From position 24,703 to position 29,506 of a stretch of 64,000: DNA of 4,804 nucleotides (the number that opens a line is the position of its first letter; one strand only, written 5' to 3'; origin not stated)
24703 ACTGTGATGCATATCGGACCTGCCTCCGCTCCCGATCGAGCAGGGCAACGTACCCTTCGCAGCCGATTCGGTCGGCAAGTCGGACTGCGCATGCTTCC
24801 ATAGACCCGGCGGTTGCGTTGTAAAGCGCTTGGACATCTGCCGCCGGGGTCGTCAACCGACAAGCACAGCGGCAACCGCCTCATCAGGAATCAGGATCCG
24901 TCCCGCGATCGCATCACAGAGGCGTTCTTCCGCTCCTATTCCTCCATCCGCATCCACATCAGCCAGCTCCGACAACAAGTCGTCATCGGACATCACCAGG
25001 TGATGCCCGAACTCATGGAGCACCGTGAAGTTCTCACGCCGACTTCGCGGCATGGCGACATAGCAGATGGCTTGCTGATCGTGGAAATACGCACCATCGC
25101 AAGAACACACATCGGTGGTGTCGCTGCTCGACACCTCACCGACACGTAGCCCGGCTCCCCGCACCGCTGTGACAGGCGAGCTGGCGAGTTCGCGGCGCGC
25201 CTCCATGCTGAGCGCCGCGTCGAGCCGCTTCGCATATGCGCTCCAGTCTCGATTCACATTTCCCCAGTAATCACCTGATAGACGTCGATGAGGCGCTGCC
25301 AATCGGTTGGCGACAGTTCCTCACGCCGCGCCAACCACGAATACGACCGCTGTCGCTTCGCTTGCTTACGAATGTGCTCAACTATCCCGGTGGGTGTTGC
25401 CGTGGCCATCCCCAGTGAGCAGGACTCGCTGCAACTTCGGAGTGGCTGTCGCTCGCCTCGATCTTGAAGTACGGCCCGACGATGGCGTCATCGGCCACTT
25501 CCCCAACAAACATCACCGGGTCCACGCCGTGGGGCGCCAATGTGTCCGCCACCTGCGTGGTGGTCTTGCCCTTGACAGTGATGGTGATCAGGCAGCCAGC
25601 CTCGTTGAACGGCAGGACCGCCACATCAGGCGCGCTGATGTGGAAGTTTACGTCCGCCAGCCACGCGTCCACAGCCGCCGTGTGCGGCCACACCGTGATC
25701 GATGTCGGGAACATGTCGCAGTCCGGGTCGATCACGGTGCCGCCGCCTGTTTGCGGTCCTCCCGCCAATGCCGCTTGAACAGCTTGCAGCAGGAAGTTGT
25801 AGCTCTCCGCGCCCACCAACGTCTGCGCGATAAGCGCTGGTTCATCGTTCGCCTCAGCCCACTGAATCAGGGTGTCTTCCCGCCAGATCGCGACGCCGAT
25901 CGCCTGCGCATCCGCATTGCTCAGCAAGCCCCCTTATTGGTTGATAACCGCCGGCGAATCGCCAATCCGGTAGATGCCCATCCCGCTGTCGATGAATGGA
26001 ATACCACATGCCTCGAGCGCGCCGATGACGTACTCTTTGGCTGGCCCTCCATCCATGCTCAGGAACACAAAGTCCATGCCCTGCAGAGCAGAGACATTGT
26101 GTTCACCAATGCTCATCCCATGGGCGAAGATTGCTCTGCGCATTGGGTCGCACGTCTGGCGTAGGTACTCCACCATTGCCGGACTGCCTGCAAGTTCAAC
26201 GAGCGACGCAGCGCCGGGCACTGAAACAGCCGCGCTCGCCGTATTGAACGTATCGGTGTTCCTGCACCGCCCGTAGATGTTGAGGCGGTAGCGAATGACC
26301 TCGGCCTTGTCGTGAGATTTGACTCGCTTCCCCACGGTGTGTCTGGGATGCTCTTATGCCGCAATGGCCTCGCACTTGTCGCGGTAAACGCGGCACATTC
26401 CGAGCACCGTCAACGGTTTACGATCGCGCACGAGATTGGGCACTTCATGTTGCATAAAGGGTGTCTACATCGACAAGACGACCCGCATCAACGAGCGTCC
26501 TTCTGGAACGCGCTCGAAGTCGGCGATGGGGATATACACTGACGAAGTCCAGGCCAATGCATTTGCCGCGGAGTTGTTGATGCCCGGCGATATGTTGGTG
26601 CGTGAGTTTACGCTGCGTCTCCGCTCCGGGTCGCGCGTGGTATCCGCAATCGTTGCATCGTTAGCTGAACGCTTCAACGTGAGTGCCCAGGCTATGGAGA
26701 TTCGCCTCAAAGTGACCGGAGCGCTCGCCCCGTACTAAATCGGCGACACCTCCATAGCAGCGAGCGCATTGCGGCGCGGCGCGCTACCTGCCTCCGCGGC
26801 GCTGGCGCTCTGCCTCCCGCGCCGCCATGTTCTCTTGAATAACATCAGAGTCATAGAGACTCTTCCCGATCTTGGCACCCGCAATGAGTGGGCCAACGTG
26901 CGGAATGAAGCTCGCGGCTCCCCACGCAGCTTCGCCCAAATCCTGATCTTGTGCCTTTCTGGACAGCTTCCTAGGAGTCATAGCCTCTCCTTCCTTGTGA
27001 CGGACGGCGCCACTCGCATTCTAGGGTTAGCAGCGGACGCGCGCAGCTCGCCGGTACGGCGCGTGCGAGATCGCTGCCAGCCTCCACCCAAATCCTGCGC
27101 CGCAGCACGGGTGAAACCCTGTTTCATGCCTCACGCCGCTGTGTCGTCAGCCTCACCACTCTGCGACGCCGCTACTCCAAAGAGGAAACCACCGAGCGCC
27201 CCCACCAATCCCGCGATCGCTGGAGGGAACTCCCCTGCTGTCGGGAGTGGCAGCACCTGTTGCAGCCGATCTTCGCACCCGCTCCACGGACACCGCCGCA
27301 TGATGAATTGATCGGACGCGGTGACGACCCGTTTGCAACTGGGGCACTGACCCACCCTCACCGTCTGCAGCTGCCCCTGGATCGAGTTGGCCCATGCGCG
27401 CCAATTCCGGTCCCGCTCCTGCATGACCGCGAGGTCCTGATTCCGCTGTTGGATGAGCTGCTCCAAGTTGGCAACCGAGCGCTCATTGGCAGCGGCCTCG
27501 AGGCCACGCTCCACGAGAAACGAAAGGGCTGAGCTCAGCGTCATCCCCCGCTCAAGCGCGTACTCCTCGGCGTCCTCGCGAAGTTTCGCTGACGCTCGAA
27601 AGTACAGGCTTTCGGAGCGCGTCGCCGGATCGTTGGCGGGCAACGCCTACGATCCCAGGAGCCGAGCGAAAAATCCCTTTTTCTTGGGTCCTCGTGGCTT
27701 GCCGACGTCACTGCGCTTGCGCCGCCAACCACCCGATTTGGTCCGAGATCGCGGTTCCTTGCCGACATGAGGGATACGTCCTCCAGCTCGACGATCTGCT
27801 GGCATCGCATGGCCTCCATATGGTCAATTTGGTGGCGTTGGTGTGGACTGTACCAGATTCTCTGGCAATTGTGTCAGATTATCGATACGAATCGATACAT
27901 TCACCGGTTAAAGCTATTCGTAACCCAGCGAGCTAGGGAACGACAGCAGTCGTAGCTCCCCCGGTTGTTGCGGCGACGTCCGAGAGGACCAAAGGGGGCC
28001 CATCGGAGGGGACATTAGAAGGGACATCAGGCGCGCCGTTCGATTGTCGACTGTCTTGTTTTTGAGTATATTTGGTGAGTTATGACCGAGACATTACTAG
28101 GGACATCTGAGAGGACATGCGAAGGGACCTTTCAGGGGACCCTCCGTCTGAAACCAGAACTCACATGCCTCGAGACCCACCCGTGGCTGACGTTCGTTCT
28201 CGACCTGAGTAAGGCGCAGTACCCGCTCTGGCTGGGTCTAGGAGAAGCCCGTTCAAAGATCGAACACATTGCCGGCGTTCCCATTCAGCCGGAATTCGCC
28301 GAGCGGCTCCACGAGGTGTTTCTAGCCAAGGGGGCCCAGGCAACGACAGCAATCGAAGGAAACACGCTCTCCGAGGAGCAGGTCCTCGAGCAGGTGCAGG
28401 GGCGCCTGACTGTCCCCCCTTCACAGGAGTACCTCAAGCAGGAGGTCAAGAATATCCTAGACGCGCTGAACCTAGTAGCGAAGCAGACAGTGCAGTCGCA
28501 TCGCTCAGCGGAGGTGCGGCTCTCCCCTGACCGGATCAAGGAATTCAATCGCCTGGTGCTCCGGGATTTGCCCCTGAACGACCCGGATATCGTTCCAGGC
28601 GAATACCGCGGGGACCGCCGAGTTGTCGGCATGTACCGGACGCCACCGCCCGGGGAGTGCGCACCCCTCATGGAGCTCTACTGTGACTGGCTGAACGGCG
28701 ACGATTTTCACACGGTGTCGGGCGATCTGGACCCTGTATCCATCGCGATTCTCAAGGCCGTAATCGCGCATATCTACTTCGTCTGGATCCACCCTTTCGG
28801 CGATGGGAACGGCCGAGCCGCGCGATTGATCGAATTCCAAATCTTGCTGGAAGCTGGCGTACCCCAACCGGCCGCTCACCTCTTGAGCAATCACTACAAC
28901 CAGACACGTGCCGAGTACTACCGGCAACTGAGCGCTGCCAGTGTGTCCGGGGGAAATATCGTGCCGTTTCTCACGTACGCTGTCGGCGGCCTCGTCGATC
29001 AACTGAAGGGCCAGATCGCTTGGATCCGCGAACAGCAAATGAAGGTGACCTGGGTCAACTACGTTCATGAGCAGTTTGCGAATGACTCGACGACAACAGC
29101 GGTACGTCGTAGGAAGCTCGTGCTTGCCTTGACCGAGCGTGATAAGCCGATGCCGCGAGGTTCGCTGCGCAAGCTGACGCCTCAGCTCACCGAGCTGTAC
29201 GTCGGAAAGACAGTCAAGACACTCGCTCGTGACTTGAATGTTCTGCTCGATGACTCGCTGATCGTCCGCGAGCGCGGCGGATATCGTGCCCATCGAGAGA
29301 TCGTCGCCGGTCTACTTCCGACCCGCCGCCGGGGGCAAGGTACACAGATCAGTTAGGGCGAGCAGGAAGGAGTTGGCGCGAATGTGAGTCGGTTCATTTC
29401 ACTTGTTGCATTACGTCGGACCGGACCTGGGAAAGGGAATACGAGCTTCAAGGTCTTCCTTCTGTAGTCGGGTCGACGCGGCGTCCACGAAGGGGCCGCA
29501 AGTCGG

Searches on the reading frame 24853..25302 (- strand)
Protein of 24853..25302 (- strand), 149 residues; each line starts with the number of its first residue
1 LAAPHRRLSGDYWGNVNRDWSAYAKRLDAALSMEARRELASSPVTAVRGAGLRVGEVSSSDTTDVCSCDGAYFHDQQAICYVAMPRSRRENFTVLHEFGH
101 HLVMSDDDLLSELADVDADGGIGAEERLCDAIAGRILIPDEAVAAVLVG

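Call 22: search_protein_families(library=pfam, proteins=[window:24853-25302:-], max_evalue=0.01)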
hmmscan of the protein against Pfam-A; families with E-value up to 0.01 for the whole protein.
window:24853-25302:- (149 aa): 1 family
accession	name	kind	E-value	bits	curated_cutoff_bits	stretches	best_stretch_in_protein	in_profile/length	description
PF06114.19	Peptidase_M78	-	6.4e-05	23.2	22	1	77-146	29-95/123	IrrE N-terminal-like domain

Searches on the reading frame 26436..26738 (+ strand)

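Call 23: search_protein_families(library=pfam, proteins=[window:26436-26738:+], max_evalue=0.01)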
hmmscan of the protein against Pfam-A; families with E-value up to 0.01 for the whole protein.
window:26436-26738:+ (100 aa): 1 family
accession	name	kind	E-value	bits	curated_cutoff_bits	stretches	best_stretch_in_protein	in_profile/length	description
PF06114.19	Peptidase_M78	-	4e-08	33.5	22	1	37-92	75-123/123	IrrE N-terminal-like domain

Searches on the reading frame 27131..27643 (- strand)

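Call 22: search_protein_families(library=pfam, proteins=[window:27131-27643:-], max_evalue=0.01)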
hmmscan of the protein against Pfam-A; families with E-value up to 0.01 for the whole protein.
window:27131-27643:- (170 aa): 1 family
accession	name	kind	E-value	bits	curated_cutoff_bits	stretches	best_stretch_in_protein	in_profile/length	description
PF07878.17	RHH_5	-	2.4e-05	24.4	26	1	19-51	10-42/43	CopG-like RHH_1 or ribbon-helix-helix domain, RHH_5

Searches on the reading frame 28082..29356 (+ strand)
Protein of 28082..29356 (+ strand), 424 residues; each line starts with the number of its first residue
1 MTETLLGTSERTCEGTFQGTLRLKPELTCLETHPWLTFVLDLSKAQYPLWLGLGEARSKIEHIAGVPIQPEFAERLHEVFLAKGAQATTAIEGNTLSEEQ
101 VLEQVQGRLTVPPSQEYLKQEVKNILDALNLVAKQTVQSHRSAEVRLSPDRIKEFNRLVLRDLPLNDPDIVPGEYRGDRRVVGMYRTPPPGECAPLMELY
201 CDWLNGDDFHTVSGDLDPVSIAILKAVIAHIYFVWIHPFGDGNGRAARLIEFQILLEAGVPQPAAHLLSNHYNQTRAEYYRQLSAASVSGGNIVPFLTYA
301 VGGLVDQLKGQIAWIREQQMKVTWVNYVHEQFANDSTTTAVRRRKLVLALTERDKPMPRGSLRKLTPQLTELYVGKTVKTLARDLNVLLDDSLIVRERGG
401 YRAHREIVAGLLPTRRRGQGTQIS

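Call 22: search_protein_families(library=pfam, proteins=[window:28082-29356:+], max_evalue=0.01)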
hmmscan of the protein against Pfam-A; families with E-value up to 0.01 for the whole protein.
window:28082-29356:+ (424 aa): 2 families
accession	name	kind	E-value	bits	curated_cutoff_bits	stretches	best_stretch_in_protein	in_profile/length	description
PF02661.23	Fic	-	3.9e-13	50.5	24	1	147-253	2-91/93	Fic/DOC family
PF18993.5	Rv0078B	-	0.0055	17.1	27.1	0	339-380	4-45/63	Rv0078B-related antitoxin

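Call 67: search_protein_families(library=padloc, proteins=[window:28082-29356:+], max_evalue=0.001)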
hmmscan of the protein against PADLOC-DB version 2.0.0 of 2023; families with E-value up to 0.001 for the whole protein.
window:28082-29356:+ (424 aa): 7 families
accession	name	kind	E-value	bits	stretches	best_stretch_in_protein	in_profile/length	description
PDLC03963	SoFic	-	4.2e-54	182.3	1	53-406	29-353/361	-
PDLC04836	PDC-S04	-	2.4e-12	44.6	1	86-288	31-214/244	-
PDLC04966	PDC-S24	-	3.9e-10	37.2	1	185-287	275-369/497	-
PDLC04840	PDC-S04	-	4.2e-10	37.7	1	83-261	14-181/227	-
PDLC04839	PDC-S04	-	2.7e-07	28.5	1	228-263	132-167/205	-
PDLC04837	PDC-S04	-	4.1e-06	24.2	1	229-289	157-211/234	-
PDLC04838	PDC-S04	-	0.00084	17.2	0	234-275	141-182/209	-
